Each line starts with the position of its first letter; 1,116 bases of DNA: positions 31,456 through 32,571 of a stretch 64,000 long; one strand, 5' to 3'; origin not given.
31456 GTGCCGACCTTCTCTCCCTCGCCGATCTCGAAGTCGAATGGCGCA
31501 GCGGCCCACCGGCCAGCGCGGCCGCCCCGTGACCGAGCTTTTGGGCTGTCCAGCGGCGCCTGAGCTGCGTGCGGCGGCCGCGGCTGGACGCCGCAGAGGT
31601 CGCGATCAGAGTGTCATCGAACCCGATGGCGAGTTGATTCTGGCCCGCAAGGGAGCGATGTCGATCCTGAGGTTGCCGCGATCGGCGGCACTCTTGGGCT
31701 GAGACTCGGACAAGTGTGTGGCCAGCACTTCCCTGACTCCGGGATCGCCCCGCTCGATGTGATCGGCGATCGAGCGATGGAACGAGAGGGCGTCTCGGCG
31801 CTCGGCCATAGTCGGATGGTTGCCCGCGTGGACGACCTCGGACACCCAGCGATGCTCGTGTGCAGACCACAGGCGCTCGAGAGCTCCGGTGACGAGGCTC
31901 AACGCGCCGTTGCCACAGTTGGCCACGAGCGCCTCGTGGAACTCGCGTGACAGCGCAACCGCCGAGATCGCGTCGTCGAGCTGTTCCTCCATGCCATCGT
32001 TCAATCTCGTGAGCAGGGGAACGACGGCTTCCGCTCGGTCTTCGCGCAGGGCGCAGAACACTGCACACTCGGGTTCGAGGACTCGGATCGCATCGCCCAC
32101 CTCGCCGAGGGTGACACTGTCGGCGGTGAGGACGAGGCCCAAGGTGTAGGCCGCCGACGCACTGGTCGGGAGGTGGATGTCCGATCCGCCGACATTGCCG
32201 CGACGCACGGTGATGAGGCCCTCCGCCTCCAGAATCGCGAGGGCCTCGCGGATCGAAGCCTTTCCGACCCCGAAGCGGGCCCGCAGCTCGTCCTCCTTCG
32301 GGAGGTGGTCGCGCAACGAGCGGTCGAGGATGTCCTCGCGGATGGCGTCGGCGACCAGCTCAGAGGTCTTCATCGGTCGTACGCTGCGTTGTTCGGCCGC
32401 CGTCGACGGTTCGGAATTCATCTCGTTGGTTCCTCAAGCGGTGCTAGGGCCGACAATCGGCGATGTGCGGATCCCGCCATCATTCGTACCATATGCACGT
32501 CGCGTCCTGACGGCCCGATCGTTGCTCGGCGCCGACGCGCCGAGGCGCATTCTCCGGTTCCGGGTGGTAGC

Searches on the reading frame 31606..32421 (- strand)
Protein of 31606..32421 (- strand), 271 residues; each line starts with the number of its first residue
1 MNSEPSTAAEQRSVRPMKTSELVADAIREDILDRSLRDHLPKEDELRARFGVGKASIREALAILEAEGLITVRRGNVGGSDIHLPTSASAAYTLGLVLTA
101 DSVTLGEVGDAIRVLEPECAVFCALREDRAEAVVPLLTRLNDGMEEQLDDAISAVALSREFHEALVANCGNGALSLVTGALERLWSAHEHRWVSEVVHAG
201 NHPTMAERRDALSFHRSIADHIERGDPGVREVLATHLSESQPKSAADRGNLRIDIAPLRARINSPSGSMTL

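Call 10: search_protein_families(library=pfam, proteins=[window:31606-32421:-])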
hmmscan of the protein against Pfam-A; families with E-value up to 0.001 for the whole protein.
window:31606-32421:- (271 aa): 2 families
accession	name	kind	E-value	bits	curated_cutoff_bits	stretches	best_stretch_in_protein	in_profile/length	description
PF00392.27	GntR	-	1.3e-14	54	27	1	20-76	2-60/64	Bacterial regulatory proteins, gntR family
PF07729.17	FCD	-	6.6e-11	43.2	24.3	1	110-237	4-123/125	FCD domain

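Call 12: find_homologous_proteins(query=window:31606-32421:-, max_evalue=1e-20)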
Query window:31606-32421:- (271 aa): 296 proteins with E <= 1e-20 among 5060 candidates; the best 120 are listed.
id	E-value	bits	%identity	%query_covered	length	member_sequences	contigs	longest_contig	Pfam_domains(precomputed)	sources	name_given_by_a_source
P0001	7.5e-159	545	100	94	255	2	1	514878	PF07729.18,PF00392.28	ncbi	ncbi:MAG: GntR family transcriptional regulator [Acidimicrobiales bacterium]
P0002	4.6e-146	503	87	100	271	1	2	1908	PF07729.18,PF00392.28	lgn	-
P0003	7.3e-105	368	66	96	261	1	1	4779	PF07729.18,PF00392.28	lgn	-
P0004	1.4e-94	334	64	92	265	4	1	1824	PF07729.18,PF00392.28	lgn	-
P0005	8.3e-79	283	53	92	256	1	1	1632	PF07729.18,PF00392.28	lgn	-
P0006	3.3e-78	281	55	92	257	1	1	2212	PF07729.18,PF00392.28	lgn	-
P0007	7.8e-77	276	52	94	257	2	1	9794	PF07729.18,PF00392.28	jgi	-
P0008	2.0e-76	275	52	93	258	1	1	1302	PF07729.18,PF00392.28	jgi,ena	-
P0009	2.4e-76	275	53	92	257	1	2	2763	PF07729.18,PF00392.28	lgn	-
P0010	9.9e-76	273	55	96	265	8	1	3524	PF07729.18,PF00392.28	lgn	-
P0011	5.5e-75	270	52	93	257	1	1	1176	PF07729.18,PF00392.28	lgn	-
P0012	5.6e-75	270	56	92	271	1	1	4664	PF07729.18,PF00392.28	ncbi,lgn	ncbi:MAG TPA: FCD domain-containing protein [Acidimicrobiales bacterium]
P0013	1.0e-72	263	50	92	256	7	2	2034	PF07729.18,PF00392.28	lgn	-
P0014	1.0e-71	260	52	96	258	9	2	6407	PF07729.18,PF00392.28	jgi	jgi:GntR family transcriptional regulator, transcriptional repressor for pyruvate dehydrogenase comp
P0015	8.9e-70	253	55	92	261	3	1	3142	PF07729.18,PF00392.28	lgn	-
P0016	3.6e-66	241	52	82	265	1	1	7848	PF07729.18,PF00392.28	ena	-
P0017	5.6e-63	231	49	94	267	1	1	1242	PF07729.18,PF00392.28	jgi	jgi:GntR family transcriptional regulator, transcriptional repressor for pyruvate dehydrogenase comp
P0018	3.4e-62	228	51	92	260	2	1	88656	PF07729.18,PF00392.28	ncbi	ncbi:MAG TPA: GntR family transcriptional regulator [Acidimicrobiales bacterium]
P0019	1.6e-61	226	49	95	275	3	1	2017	PF07729.18,PF00392.28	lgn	-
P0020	5.7e-61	224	51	86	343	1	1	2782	PF07729.18,PF00392.28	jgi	jgi:GntR family transcriptional repressor for pyruvate dehydrogenase complex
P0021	1.8e-60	223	49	92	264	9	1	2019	PF07729.18,PF00392.28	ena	-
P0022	1.5e-59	220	50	88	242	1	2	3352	PF07729.18,PF00392.28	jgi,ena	jgi:DNA-binding FadR family transcriptional regulator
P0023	3.4e-59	218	51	87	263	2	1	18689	PF02082.27,PF07729.18,PF00392.28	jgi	jgi:DNA-binding FadR family transcriptional regulator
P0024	3.4e-59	218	49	92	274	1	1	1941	PF07729.18,PF00392.28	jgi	jgi:GntR family transcriptional repressor for pyruvate dehydrogenase complex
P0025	7.6e-59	217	48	92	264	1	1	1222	PF07729.18,PF00392.28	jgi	jgi:DNA-binding FadR family transcriptional regulator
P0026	8.0e-59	217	48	91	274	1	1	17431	PF07729.18,PF00392.28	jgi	jgi:GntR family transcriptional repressor for pyruvate dehydrogenase complex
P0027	4.5e-58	215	48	90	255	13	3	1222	PF07729.18,PF00392.28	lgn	-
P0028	8.5e-58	214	47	91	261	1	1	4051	PF07729.18,PF00392.28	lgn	-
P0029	1.1e-57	214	48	91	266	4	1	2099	PF07729.18,PF00392.28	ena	-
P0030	1.4e-57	213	51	85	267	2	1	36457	PF07729.18,PF00392.28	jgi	jgi:DNA-binding FadR family transcriptional regulator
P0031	1.6e-57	213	50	85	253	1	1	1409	PF07729.18,PF00392.28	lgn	-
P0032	7.3e-57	211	49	92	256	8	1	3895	PF07729.18,PF00392.28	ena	-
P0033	1.4e-56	210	51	86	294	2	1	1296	PF07729.18,PF00392.28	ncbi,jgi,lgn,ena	-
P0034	2.5e-56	209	49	87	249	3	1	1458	PF07729.18,PF00392.28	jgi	jgi:DNA-binding FadR family transcriptional regulator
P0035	3.0e-56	209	46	93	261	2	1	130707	PF07729.18,PF00392.28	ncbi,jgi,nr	ncbi:MAG: Transcriptional regulator, GntR family [Acidimicrobiales bacterium]|jgi:GntR family transc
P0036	9.9e-56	207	50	79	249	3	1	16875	PF07729.18,PF00392.28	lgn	-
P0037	1.1e-55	207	50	77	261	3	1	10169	PF07729.18,PF00392.28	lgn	-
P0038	1.6e-55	206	48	82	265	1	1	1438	PF07729.18,PF00392.28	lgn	-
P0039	2.0e-55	206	46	94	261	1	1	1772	PF07729.18,PF00392.28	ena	-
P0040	2.4e-55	206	50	76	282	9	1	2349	PF07729.18,PF00392.28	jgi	jgi:DNA-binding FadR family transcriptional regulator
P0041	4.7e-55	205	48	90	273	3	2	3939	PF07729.18,PF00392.28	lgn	-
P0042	1.5e-54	203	46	92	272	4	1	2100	PF07729.18,PF00392.28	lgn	-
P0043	1.5e-54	203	48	85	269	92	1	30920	PF07729.18,PF00392.28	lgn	-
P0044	1.7e-54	203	49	82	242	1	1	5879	PF07729.18,PF00392.28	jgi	jgi:GntR family transcriptional regulator, transcriptional repressor for pyruvate dehydrogenase comp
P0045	2.7e-54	202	45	91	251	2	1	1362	PF07729.18,PF00392.28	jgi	jgi:DNA-binding FadR family transcriptional regulator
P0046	2.8e-54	202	43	97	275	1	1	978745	PF07729.18,PF00392.28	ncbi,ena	-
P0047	3.1e-54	202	48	91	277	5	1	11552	PF07729.18,PF00392.28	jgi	-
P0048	3.2e-54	202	47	90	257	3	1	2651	PF07729.18,PF00392.28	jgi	jgi:DNA-binding FadR family transcriptional regulator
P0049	3.6e-54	202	49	85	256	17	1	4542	PF07729.18,PF00392.28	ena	-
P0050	4.2e-54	202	48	86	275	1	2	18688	PF07729.18,PF00392.28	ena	-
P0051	1.1e-53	200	44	97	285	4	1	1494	PF07729.18,PF00392.28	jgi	jgi:GntR family transcriptional regulator, transcriptional repressor for pyruvate dehydrogenase comp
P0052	1.1e-53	200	43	94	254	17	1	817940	PF07729.18,PF00392.28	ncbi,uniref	ncbi:FCD domain-containing protein [Actinocorallia sp. B10E7]|uniref:FadR/GntR family transcriptiona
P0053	1.2e-53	200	49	86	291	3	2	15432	PF07729.18,PF00392.28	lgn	-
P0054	1.6e-53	200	47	89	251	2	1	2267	PF07729.18,PF00392.28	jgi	-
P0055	2.1e-53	200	44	92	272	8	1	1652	PF07729.18,PF00392.28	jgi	jgi:GntR family transcriptional regulator, transcriptional repressor for pyruvate dehydrogenase comp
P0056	2.5e-53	199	44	96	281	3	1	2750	PF07729.18,PF00392.28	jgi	jgi:GntR family transcriptional regulator, transcriptional repressor for pyruvate dehydrogenase comp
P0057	2.6e-53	199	47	85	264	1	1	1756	PF07729.18,PF00392.28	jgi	jgi:DNA-binding FadR family transcriptional regulator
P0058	3.4e-53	199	44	93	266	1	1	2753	PF07729.18,PF00392.28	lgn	-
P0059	3.9e-53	199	46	83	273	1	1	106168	PF07729.18,PF00392.28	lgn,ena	-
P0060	7.2e-53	198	48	86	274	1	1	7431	PF07729.18,PF00392.28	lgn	-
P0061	1.0e-52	197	45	93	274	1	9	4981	PF07729.18,PF00392.28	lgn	-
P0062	1.0e-52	197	47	84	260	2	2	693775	PF07729.18,PF00392.28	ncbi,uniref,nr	ncbi:FadR family transcriptional regulator [Mycobacterium sp. CBMA271]|uniref:FadR/GntR family trans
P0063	2.0e-52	196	45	91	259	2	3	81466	PF07729.18,PF00392.28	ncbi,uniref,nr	ncbi:FCD domain-containing protein [Conexibacter sp. JD483]|uniref:FadR/GntR family transcriptional 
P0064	2.1e-52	196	45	90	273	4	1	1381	PF07729.18,PF00392.28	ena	-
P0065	2.3e-52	196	46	88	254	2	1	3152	PF07729.18,PF00392.28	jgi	jgi:DNA-binding FadR family transcriptional regulator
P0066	2.4e-52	196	49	78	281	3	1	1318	PF07729.18,PF00392.28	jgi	jgi:GntR family transcriptional regulator, transcriptional repressor for pyruvate dehydrogenase comp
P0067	2.4e-52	196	43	97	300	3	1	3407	PF07729.18,PF00392.28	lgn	-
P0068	2.5e-52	196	43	100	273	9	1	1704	PF07729.18,PF00392.28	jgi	jgi:GntR family transcriptional repressor for pyruvate dehydrogenase complex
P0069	2.6e-52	196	45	94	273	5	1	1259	PF07729.18,PF00392.28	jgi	jgi:GntR family transcriptional repressor for pyruvate dehydrogenase complex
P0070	4.2e-52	195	46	82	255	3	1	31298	PF07729.18,PF00392.28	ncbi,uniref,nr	ncbi:FadR family transcriptional regulator [Actinomadura sp. KC216]|uniref:FadR/GntR family transcri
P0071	5.3e-52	195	42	97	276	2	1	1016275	PF07729.18,PF00392.28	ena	-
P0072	5.5e-52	195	44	97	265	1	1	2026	PF07729.18,PF00392.28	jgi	jgi:GntR family transcriptional repressor for pyruvate dehydrogenase complex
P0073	1.4e-51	194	44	97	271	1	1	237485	PF07729.18,PF00392.28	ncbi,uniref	ncbi:FadR/GntR family transcriptional regulator [Nocardioides sp. Bht2]|uniref:FadR/GntR family tran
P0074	1.4e-51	194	44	89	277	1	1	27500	PF07729.18,PF00392.28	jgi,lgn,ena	-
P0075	2.3e-51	193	47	89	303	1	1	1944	PF07729.18,PF00392.28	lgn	-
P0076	2.4e-51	193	43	94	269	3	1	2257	PF07729.18,PF00392.28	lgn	-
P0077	2.4e-51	193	44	91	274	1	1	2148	PF07729.18,PF00392.28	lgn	-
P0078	2.5e-51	193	47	85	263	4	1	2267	PF07729.18,PF00392.28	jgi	jgi:GntR family transcriptional repressor for pyruvate dehydrogenase complex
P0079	3.1e-51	192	46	83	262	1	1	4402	PF07729.18,PF00392.28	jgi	jgi:DNA-binding FadR family transcriptional regulator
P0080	3.5e-51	192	43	92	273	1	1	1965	PF07729.18,PF00392.28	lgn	-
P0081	3.6e-51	192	47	82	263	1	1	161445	PF07729.18,PF00392.28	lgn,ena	-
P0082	4.1e-51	192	48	80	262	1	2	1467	PF07729.18,PF00392.28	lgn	-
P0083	4.5e-51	192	49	79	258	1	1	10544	PF07729.18,PF00392.28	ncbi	-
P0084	4.6e-51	192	45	96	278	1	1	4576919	PF07729.18,PF00392.28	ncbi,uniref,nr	ncbi:FCD domain-containing protein [Iamia majanohamensis]|uniref:FCD domain-containing protein n=1 T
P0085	5.0e-51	192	45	91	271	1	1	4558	PF07729.18,PF00392.28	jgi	jgi:GntR family transcriptional regulator, transcriptional repressor for pyruvate dehydrogenase comp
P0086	5.8e-51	192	45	90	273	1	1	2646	PF07729.18,PF00392.28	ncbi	-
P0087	7.7e-51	191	46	92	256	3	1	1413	PF07729.18,PF00392.28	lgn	-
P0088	8.0e-51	191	44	89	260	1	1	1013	PF07729.18,PF00392.28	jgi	jgi:GntR family transcriptional repressor for pyruvate dehydrogenase complex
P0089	1.0e-50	191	43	95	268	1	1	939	PF07729.18,PF00392.28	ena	-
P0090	1.2e-50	190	47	86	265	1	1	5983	PF07729.18,PF00392.28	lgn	-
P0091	1.2e-50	190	43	92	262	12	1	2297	PF07729.18,PF00392.28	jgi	jgi:GntR family transcriptional repressor for pyruvate dehydrogenase complex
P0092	1.3e-50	190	49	78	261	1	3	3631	PF07729.18,PF00392.28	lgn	-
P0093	1.7e-50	190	43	93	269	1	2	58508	PF07729.18,PF00392.28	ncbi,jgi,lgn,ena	-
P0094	2.1e-50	190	46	88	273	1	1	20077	PF07729.18,PF00392.28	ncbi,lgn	-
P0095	3.0e-50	189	43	92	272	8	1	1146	PF07729.18,PF00392.28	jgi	jgi:DNA-binding FadR family transcriptional regulator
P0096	3.7e-50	189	45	88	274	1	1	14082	PF07729.18,PF00392.28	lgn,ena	-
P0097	4.3e-50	189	45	86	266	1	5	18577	PF07729.18,PF00392.28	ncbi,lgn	-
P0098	4.4e-50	189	52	76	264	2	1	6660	PF02082.27,PF07729.18,PF14502.13,PF00392.28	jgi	jgi:DNA-binding FadR family transcriptional regulator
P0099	6.1e-50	188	46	87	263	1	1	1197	PF07729.18,PF00392.28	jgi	jgi:DNA-binding FadR family transcriptional regulator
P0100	6.6e-50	188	46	86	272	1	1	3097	PF07729.18,PF00392.28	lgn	-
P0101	6.9e-50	188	45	89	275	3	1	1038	PF07729.18,PF00392.28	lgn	-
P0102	7.0e-50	188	46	78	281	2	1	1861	PF07729.18,PF00392.28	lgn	-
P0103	7.6e-50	188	48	84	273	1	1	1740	PF07729.18,PF00392.28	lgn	-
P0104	8.9e-50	188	41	95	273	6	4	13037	PF07729.18,PF00392.28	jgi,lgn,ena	-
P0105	9.4e-50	188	48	76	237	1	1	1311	PF07729.18,PF00392.28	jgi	jgi:DNA-binding FadR family transcriptional regulator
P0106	9.9e-50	187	45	92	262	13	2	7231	PF07729.18,PF00392.28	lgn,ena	-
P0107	1.0e-49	187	44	94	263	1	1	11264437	PF02082.27,PF07729.18,PF00392.28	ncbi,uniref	ncbi:FadR/GntR family transcriptional regulator [Dactylosporangium sp. CS-047395]|uniref:FadR/GntR f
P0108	1.1e-49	187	46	90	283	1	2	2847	PF07729.18,PF00392.28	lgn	-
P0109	1.2e-49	187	48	82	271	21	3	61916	PF07729.18,PF14502.13,PF00392.28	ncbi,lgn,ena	-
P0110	1.3e-49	187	48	80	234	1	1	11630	PF07729.18,PF00392.28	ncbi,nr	ncbi:MAG: FadR family transcriptional regulator, partial [Actinobacteria bacterium]|nr:FadR family t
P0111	1.4e-49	187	45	89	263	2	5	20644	PF07729.18,PF00392.28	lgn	-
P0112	1.5e-49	187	48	81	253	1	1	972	PF07729.18,PF00392.28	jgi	jgi:GntR family transcriptional regulator, transcriptional repressor for pyruvate dehydrogenase comp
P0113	1.5e-49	187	45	96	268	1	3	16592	PF07729.18,PF14502.13,PF00392.28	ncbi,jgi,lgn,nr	ncbi:MAG TPA: FCD domain-containing protein [Acidimicrobiales bacterium]|jgi:DNA-binding FadR family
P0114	1.7e-49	187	47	83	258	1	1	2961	PF07729.18,PF00392.28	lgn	-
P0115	1.7e-49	187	43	98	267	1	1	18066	PF07729.18,PF00392.28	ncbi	-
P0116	1.9e-49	187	42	87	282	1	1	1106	PF07729.18,PF00392.28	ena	-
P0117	2.1e-49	186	43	85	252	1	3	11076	PF07729.18,PF00392.28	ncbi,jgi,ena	jgi:DNA-binding FadR family transcriptional regulator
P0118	2.3e-49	186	43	91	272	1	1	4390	PF07729.18,PF00392.28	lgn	-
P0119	3.1e-49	186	41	92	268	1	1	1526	PF07729.18,PF00392.28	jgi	jgi:GntR family transcriptional regulator, transcriptional repressor for pyruvate dehydrogenase comp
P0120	3.4e-49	186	41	97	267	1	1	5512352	PF07729.18,PF00392.28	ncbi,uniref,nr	ncbi:FCD domain-containing protein [Nocardioides sp. W7]|uniref:FadR/GntR family transcriptional reg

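Call 13: find_encoding_contigs(protein=P0002, flank=10000, max_places=4)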
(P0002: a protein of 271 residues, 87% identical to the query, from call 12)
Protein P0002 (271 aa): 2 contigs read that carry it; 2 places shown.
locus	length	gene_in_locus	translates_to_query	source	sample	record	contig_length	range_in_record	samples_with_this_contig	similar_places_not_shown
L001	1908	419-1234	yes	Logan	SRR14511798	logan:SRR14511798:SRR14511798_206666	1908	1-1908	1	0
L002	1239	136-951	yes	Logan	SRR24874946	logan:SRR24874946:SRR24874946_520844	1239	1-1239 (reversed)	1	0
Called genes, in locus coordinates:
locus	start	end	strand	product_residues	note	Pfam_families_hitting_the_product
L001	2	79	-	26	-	?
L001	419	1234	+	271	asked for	PF00392:GntR, PF07729:FCD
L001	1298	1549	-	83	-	PF01740:STAS (weak)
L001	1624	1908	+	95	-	?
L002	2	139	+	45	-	?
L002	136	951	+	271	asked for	PF00392:GntR, PF07729:FCD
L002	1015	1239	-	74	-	?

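Call 14: find_encoding_contigs(protein=P0003, flank=10000, max_places=4)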
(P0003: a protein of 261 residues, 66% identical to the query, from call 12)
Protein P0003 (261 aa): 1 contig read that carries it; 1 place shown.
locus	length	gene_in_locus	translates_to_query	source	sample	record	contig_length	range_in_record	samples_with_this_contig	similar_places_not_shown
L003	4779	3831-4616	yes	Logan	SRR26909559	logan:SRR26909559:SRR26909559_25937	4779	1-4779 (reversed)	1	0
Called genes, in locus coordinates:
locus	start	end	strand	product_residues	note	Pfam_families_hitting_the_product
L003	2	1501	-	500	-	?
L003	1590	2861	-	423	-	PF04909:Amidohydro_2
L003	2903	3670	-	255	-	PF00596:Aldolase_II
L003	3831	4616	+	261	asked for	PF00392:GntR, PF07729:FCD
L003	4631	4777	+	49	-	?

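Call 15: find_encoding_contigs(protein=P0004, flank=10000, max_places=4)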
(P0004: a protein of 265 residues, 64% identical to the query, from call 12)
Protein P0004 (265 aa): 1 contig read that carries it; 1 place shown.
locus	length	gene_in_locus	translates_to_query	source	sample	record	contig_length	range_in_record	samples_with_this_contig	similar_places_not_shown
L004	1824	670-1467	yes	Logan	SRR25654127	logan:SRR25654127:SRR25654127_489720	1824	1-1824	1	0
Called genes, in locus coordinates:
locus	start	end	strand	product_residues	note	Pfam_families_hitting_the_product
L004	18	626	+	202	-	PF00440:TetR_N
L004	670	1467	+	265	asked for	PF00392:GntR, PF07729:FCD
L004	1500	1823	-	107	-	?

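Call 21: find_encoding_contigs(protein=P0012, flank=10000, max_places=3)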
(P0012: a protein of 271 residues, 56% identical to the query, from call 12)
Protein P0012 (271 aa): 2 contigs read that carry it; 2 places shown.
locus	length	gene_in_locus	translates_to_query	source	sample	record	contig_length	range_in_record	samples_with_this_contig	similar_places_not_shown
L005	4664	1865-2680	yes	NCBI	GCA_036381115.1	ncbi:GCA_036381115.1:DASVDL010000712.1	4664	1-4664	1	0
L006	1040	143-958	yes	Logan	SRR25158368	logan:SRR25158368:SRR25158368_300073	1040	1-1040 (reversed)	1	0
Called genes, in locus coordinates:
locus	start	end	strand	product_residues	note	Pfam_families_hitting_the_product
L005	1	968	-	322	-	PF04909:Amidohydro_2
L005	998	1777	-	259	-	PF00596:Aldolase_II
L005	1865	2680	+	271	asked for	PF00392:GntR, PF07729:FCD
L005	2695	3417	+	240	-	PF01479:S4, PF00849:PseudoU_synth_2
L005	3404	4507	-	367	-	PF08240:ADH_N, PF00107:ADH_zinc_N, PF13602:ADH_zinc_N_2 (faint)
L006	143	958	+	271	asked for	PF00392:GntR, PF07729:FCD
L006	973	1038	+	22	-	?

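Call 22: find_encoding_contigs(protein=P0018, flank=10000, max_places=3)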
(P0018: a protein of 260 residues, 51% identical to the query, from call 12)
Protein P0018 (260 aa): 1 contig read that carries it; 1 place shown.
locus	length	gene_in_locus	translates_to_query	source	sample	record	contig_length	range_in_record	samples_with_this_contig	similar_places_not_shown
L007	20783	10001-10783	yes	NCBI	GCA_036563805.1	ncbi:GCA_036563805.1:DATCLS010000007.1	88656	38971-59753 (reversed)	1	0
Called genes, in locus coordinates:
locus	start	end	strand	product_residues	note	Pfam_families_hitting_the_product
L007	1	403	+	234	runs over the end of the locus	PF02515:CoA_transf_3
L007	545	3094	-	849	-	PF02687:FtsX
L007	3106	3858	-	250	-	PF02463:SMC_N (faint), PF00005:ABC_tran, PF13304:AAA_21 (faint)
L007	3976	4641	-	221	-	PF00072:Response_reg, PF08281:Sigma70_r4_2, PF00196:GerE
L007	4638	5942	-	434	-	PF23539:DUF7134, PF07730:HisKA_3, PF13581:HATPase_c_2 (faint), PF02518:HATPase_c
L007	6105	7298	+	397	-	PF00067:p450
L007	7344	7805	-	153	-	PF00582:Usp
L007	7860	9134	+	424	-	PF04909:Amidohydro_2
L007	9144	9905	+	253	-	PF00106:adh_short, PF08659:KR, PF23441:SDR, PF13561:adh_short_C2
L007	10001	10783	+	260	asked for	PF00392:GntR, PF07729:FCD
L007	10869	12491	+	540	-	PF00501:AMP-binding, PF13193:AMP-binding_C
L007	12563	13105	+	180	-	PF01966:HD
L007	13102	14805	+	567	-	PF02776:TPP_enzyme_N, PF00205:TPP_enzyme_M, PF02775:TPP_enzyme_C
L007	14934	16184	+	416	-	PF13458:Peripla_BP_6, PF13433:Peripla_BP_5 (faint), PF01094:ANF_receptor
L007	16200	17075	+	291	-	PF02653:BPD_transp_2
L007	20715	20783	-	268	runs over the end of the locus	PF00392:GntR, PF07729:FCD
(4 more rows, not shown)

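Call 23: find_encoding_contigs(protein=P0007, flank=10000, max_places=3)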
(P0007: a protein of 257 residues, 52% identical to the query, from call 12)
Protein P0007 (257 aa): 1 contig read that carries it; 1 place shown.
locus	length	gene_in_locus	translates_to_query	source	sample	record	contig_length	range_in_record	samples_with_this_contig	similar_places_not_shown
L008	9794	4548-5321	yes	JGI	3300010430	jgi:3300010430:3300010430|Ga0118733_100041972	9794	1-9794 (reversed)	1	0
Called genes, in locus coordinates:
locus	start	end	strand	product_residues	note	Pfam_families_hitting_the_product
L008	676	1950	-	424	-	PF04909:Amidohydro_2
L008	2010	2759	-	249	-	PF00596:Aldolase_II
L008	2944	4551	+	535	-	PF00501:AMP-binding, PF13193:AMP-binding_C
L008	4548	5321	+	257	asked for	PF00392:GntR, PF07729:FCD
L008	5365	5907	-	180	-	PF12680:SnoaL_2 (weak)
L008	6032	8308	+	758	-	PF12228:DUF3604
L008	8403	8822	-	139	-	PF00903:Glyoxalase, PF13669:Glyoxalase_4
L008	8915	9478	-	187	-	-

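Call 29: find_related_loci(query=window:31606-32421:-, collection=genome_contigs, flank=10000)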
Query window:31606-32421:- (271 aa) in genome_contigs; peptide patterns used: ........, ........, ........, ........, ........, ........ (x = any residue, [..] = any of these).
77 stretches matched a pattern, but none encodes a relative of the query by tblastn (E <= 1e-3).

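Call 52: search_protein_families(library=ncbifam, proteins=[window:31606-32421:-], max_evalue=0.00001)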
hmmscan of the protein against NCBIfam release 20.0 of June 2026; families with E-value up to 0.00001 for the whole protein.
window:31606-32421:- (271 aa): 7 families
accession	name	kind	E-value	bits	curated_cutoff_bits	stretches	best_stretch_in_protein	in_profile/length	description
NF003011.0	PRK03837.1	subfamily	1.3e-16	60.9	260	1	10-241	5-230/241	transcriptional regulator NanR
NF007741.0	PRK10421.1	equivalog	8.6e-10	38.4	311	1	14-238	3-227/262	transcriptional regulator LldR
NF007442.0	PRK09990.1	equivalog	1.1e-08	34.9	301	1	17-181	9-176/256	transcriptional regulator GlcC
NF007001.0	PRK09464.1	equivalog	2.2e-08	34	330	1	12-144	4-138/254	pyruvate dehydrogenase complex transcriptional repressor PdhR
NF007588.0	PRK10225.1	equivalog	1.8e-07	30.7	442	1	23-218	14-204/257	Uxu operon transcriptional regulator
TIGR02325.1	C_P_lyase_phnF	equivalog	2.5e-07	30.5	156.8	1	22-76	12-68/238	phosphonate metabolism transcriptional regulator PhnF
TIGR03337.1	phnR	equivalog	6e-06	26.1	296.75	0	25-71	8-56/231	phosphonate utilization transcriptional regulator PhnR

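Call 58: search_solved_structures(query=window:31606-32421:-, max_evalue=0.00001)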
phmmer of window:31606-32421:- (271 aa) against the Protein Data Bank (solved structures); distinct sequences matched with E-value up to 0.00001: 3.
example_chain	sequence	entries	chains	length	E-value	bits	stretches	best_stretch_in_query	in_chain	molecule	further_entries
2di3_A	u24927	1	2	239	4.1e-08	36.3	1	17-183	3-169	Bacterial regulatory proteins, GntR family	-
6on4_A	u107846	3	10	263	8.7e-08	35.3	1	12-238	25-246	HTH-type transcriptional repressor NanR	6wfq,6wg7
5kvr_A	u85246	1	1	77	9.1e-06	28.7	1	12-76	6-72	Pyruvate dehydrogenase complex repressor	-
